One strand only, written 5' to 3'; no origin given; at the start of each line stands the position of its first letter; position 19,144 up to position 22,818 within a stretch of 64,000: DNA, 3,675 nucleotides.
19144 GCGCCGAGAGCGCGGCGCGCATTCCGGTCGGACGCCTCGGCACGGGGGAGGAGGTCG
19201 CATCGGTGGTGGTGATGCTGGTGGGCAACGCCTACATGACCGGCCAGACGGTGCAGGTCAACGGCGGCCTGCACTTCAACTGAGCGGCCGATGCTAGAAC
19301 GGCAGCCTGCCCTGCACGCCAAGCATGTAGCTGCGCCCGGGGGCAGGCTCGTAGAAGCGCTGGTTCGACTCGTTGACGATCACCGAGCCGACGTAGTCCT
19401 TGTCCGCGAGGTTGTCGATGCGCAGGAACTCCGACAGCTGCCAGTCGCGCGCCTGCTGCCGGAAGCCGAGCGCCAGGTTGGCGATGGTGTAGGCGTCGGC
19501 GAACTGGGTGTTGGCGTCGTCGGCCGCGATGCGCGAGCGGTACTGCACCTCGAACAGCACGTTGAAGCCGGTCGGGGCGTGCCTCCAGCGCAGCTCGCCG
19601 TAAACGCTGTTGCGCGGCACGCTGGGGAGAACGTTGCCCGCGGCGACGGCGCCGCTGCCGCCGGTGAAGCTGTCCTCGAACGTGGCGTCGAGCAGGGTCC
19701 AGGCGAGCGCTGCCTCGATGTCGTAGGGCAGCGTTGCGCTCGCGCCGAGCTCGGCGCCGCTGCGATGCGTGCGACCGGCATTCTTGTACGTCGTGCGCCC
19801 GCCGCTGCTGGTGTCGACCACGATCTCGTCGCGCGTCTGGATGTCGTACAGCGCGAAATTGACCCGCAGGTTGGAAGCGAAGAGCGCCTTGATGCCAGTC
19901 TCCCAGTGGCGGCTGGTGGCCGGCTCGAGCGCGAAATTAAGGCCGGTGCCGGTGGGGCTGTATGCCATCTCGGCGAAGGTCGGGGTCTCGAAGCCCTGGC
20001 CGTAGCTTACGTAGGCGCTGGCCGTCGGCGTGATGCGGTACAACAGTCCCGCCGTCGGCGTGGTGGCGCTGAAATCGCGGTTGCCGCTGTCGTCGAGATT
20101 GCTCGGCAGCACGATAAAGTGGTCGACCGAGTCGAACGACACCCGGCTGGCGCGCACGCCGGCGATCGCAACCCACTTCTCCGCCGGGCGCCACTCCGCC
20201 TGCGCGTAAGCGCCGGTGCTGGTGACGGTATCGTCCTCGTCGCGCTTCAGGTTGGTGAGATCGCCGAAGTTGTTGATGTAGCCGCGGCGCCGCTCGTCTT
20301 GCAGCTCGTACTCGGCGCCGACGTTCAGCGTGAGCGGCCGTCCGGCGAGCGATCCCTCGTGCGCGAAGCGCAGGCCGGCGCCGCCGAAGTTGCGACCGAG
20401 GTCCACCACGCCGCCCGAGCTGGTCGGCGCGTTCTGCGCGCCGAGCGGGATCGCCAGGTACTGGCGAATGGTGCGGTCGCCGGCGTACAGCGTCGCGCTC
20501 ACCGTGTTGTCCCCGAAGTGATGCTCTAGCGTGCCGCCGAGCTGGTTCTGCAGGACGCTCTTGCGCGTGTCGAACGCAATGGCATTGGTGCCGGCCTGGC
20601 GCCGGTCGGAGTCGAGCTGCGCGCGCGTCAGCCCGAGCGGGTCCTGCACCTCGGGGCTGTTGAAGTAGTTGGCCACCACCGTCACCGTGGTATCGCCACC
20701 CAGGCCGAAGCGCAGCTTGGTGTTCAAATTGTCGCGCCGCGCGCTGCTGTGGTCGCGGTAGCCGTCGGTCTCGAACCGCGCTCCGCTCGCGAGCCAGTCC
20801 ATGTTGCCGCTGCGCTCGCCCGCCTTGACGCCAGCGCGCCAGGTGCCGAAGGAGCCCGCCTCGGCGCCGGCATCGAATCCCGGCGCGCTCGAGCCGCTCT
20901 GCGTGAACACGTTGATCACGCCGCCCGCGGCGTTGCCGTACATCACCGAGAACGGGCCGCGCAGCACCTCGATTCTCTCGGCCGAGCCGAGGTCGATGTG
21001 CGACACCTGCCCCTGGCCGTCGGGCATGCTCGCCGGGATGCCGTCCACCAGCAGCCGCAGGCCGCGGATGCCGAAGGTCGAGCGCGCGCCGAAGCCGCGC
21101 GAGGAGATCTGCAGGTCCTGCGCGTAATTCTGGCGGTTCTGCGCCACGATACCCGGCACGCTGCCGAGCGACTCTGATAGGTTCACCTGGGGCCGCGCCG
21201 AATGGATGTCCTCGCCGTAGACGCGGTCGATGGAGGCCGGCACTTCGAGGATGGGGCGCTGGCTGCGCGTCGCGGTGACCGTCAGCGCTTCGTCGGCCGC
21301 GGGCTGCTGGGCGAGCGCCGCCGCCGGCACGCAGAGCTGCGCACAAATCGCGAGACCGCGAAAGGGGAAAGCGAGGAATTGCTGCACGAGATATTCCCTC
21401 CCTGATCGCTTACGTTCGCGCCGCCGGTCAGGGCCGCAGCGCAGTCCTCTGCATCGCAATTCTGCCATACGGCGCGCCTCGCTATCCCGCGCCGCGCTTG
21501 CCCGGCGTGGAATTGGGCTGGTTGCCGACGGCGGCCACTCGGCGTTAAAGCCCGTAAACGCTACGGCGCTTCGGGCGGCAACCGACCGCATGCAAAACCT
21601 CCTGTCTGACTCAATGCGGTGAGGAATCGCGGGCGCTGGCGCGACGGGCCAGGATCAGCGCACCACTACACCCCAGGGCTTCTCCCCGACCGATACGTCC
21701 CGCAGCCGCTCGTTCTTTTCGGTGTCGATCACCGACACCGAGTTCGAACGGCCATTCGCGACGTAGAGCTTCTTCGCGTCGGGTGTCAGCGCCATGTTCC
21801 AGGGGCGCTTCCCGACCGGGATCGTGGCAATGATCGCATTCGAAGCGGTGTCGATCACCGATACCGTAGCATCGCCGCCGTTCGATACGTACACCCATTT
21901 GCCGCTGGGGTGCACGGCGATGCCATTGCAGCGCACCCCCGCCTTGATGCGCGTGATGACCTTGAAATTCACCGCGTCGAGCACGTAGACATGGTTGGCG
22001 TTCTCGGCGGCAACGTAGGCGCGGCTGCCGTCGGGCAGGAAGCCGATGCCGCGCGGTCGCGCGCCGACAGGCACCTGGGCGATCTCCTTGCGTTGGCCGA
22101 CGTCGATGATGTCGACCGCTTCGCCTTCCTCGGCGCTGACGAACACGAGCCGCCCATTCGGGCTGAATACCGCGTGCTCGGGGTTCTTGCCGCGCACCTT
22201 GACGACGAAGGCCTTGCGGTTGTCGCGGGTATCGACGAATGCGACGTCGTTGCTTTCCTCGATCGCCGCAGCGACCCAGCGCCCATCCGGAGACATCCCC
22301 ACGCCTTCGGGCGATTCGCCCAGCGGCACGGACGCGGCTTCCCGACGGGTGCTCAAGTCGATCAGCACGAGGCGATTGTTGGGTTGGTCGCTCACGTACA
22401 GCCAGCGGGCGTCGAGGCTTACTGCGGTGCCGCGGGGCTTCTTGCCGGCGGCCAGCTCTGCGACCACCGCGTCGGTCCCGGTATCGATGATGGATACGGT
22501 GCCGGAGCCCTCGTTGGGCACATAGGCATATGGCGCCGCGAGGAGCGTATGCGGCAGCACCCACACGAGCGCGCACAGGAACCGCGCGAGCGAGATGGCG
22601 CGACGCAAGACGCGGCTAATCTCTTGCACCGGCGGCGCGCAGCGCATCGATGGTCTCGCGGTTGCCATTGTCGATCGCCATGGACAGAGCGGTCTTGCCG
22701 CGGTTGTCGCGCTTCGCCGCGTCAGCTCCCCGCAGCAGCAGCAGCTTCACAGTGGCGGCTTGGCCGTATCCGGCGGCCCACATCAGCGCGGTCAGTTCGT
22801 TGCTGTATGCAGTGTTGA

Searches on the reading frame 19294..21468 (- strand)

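Call 40: search_protein_families(library=pfam, proteins=[window:19294-21468:-], max_evalue=0.001)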
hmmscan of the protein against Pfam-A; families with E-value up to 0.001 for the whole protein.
window:19294-21468:- (724 aa): 3 families
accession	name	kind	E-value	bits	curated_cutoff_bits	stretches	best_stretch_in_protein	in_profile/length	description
PF00593.30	TonB_dep_Rec_b-barrel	-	1.7e-52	180.2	27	1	254-687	19-436/436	TonB dependent receptor-like, beta-barrel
PF07715.20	Plug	-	4.5e-19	69.4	23.9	1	74-184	3-107/107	TonB-dependent Receptor Plug Domain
PF14905.12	OMP_b-brl_3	-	0.00025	20.7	27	1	381-717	73-405/408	Outer membrane protein beta-barrel family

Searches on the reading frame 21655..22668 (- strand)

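Call 40: search_protein_families(library=pfam, proteins=[window:21655-22668:-], max_evalue=0.001)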
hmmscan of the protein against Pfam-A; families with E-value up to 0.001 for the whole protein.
window:21655-22668:- (337 aa): 15 families
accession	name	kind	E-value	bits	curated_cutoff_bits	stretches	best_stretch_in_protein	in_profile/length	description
PF10282.15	Lactonase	-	1.1e-21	77.9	21.7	2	197-319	185-323/344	Lactonase, 7-bladed beta-propeller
PF25174.1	Beta-prop_THOC3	-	1.4e-17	64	305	2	123-274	52-200/272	THOC3 beta-propeller domain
PF02239.22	Cytochrom_D1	-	1.5e-17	63.6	25.5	2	220-327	10-117/368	Cytochrome D1 heme domain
PF21783.3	YNCE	-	1.7e-17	64.2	27.1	2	255-325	38-108/339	YNCE-like beta-propeller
PF23414.1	Beta-prop_EML_2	-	3.7e-13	49.9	90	1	98-191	20-111/266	Echinoderm microtubule-associated protein second beta-propeller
PF08450.18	SGL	-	2.8e-08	34.1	26.3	0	205-304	136-243/246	SMP-30/Gluconolactonase/LRE-like region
PF24814.1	WD40_Prp19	-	1.1e-06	28.3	320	0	92-228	107-245/281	Prp19 WD40 domain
PF24807.1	WD40_CDC20-Fz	-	3.5e-05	23.7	200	1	118-325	52-261/292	CDC20/Fizzy WD40 domain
PF12894.13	ANAPC4_WD40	-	6.6e-05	23.5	22.9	0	166-203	44-80/91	Anaphase-promoting complex subunit 4 WD40 domain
PF00400.38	WD40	-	9.1e-05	23.3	27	0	247-273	14-39/39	WD domain, G-beta repeat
PF01731.26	Arylesterase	-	9.2e-05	23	21.3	0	223-265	35-74/86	Arylesterase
PF24684.1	Vgb_lyase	-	0.00021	20.6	50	1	94-297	72-275/290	Virginiamycin B lyase family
PF25168.1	Beta-prop_WDR36-Utp21_2nd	-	0.00035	20.4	84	0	177-302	173-297/335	WDR36/Utp21 second beta-propeller domain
PF16819.11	DUF5074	-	0.00038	20.1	27.2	0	215-320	109-217/353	Domain of unknown function (DUF5074)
PF23749.1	DUF7165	-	0.00053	19.3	26.7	0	58-175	44-163/442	Domain of unknown function (DUF7165)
